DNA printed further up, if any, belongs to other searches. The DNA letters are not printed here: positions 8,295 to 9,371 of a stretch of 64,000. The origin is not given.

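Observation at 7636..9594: Uncharacterised three-gene cassette (DUF3891-like, HipA-like kinase, DUF3037-like) appended to the rpsB...rseP housekeeping operon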

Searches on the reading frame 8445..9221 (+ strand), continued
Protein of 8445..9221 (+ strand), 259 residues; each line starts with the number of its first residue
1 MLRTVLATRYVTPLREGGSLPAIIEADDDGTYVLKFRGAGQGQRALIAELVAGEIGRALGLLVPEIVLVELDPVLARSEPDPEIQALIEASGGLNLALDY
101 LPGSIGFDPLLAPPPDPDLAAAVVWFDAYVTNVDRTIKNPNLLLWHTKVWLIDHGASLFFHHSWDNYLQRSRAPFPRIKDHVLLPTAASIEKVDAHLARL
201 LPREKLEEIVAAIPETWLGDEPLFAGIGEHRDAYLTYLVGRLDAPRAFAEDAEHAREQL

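Call 68: find_encoding_contigs(protein=P0046, flank=8000, max_places=1)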
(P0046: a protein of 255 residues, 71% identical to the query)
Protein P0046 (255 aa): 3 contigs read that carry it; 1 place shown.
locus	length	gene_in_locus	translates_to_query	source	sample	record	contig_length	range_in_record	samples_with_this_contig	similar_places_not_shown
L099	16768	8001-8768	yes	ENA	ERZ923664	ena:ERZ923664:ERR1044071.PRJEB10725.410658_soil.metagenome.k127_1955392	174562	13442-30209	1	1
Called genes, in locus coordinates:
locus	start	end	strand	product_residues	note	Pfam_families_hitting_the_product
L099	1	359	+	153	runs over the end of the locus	PF05163:DinB (weak), PF04978:MST, PF12867:DinB_2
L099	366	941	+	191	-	PF06736:TMEM175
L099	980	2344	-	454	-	PF05977:MFS_3, PF07690:MFS_1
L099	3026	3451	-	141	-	-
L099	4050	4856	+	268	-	PF13191:AAA_16 (weak), PF13401:AAA_22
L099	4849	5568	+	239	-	-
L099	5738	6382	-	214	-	-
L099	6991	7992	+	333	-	PF00589:Phage_integrase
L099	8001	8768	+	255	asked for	PF20613:HipA_2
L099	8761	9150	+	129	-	PF11236:DUF3037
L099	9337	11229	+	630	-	PF00005:ABC_tran, PF02463:SMC_N (faint), PF13476:AAA_23 (faint), PF13555:AAA_29 (faint), PF13191:AAA_16 (faint), PF12848:ABC_tran_Xtn, PF00005:ABC_tran, PF16326:ABC_tran_CTD, +1 more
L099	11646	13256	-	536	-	PF00009:GTP_EFTU, PF01926:MMR_HSR1 (faint), PF22042:EF-G_D2, PF03144:GTP_EFTU_D2, PF16658:RF3_C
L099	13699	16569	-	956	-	PF08448:PAS_4, PF00989:PAS, PF08448:PAS_4, PF13426:PAS_9, PF00989:PAS, PF08447:PAS_3, PF01590:GAF, PF13185:GAF_2, +8 more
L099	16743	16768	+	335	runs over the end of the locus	PF14534:DUF4440 (weak)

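Call 69: search_protein_representatives(protein=window:8445-9221:+)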
Query: 259 residues. Proteins with E-value up to 0.001 (for the whole library): 3210; up to 1e-10: 1769; up to 1e-30: 438. The best 150 are listed.
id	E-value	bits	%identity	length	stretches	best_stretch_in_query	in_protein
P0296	3.3e-104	364.2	66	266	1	2-257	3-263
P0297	2.4e-82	292.5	56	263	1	2-259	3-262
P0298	3.0e-82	292.2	53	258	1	2-259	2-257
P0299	4.0e-80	285.2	60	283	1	1-222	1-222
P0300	2.6e-79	282.5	58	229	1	32-258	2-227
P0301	8.1e-78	277.7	51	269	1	4-252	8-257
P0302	3.3e-77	275.7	52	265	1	2-259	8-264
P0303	6.8e-77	274.6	68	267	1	20-203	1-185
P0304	6.4e-76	271.4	54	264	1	1-258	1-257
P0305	1.6e-75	270.1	71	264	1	2-182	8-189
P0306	3.4e-74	265.8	47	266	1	4-259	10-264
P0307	1.3e-73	263.9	50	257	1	1-256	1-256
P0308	1.7e-73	263.5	69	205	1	2-167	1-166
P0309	2.0e-73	263.3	47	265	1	2-258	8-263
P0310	1.5e-71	257.1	57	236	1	3-243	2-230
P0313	7.6e-70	251.5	58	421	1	2-204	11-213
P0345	9.2e-60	218.5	47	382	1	8-247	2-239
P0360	3.8e-56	206.6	48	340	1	1-222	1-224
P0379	1.8e-53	197.8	43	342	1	9-247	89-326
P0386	6.0e-52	192.8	59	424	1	2-165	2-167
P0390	1.1e-51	192.1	55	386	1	2-170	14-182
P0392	2.0e-51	191.2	69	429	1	2-144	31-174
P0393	2.1e-51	191.1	58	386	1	1-157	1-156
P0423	5.8e-48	179.8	58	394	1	3-147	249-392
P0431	3.3e-47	177.3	51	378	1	1-198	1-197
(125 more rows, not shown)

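Call 77: search_protein_families(library=pfam, proteins=[P0345, P0313, P0386, P0390, P0392, P0393, P0423, P0431, P0360, P0379], max_evalue=0.001)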
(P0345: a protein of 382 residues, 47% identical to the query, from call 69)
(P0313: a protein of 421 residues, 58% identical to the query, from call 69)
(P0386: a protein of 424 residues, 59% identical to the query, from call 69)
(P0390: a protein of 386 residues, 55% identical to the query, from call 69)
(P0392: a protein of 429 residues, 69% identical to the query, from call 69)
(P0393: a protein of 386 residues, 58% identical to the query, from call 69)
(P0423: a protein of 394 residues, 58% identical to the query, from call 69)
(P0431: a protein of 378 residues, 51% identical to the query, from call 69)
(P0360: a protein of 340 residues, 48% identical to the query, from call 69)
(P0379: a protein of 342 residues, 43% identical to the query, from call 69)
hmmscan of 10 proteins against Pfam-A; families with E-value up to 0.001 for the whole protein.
P0345 (382 aa): 2 families
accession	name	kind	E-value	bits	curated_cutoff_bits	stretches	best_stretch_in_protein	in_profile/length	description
PF11236.13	DUF3037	-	9.8e-19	68.2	22.6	1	282-356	1-75/118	Protein of unknown function (DUF3037)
PF20613.4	HipA_2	-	8.2e-14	51.9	27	1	8-233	8-230/240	HipA-like kinase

P0313 (421 aa): 2 families
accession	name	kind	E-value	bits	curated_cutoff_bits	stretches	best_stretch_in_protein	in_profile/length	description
PF11236.13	DUF3037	-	4.4e-18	66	22.6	1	295-368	1-74/118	Protein of unknown function (DUF3037)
PF20613.4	HipA_2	-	1e-14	54.8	27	1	23-166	8-151/240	HipA-like kinase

P0386 (424 aa): 2 families
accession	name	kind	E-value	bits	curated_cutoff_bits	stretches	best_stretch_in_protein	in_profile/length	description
PF11236.13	DUF3037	-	6.4e-17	62.3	22.6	1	289-354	10-65/118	Protein of unknown function (DUF3037)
PF20613.4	HipA_2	-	1.2e-12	48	27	1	24-159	17-151/240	HipA-like kinase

P0390 (386 aa): 2 families
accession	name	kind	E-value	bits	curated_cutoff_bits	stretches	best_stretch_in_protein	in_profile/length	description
PF20613.4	HipA_2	-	2.4e-13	50.4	27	1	27-170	9-152/240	HipA-like kinase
PF11236.13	DUF3037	-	7.1e-11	42.8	22.6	1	280-317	1-38/118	Protein of unknown function (DUF3037)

P0392 (429 aa): 2 families
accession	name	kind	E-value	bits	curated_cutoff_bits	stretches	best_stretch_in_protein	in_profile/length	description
PF11236.13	DUF3037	-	3.9e-14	53.3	22.6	1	324-417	25-118/118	Protein of unknown function (DUF3037)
PF20613.4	HipA_2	-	7.8e-10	38.9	27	1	41-174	6-136/240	HipA-like kinase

P0393 (386 aa): 2 families
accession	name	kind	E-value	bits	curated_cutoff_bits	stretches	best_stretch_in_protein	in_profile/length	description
PF11236.13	DUF3037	-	3.4e-18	66.4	22.6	2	341-385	74-118/118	Protein of unknown function (DUF3037)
PF20613.4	HipA_2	-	1.6e-08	34.6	27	1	12-157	6-152/240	HipA-like kinase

P0423 (394 aa): 1 family
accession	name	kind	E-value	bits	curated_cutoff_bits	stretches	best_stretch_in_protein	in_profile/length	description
PF20613.4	HipA_2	-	6.5e-12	45.7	27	1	260-389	8-136/240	HipA-like kinase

P0431 (378 aa): 2 families
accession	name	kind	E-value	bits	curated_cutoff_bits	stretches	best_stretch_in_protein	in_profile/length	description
PF11236.13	DUF3037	-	1.2e-16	61.5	22.6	1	294-344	1-51/118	Protein of unknown function (DUF3037)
PF20613.4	HipA_2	-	1.5e-07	31.4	27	0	114-159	102-153/240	HipA-like kinase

P0360 (340 aa): 1 family
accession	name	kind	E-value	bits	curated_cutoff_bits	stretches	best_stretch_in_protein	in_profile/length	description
PF20613.4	HipA_2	-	6.6e-10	39.1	27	1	12-157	6-152/240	HipA-like kinase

P0379 (342 aa): 1 family
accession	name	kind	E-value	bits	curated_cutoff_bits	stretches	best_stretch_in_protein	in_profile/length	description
PF20613.4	HipA_2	-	3.5e-15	56.4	27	1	107-303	21-212/240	HipA-like kinase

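Call 89: find_related_loci(query=A1, collection=viral_contigs, flank=6000)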
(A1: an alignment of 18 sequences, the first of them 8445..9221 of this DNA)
Query A1 (259 aa) in viral_contigs; peptide patterns used: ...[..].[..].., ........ (x = any residue, [..] = any of these).
19 stretches matched a pattern, but none encodes a relative of the query by tblastn (E <= 1e-3).
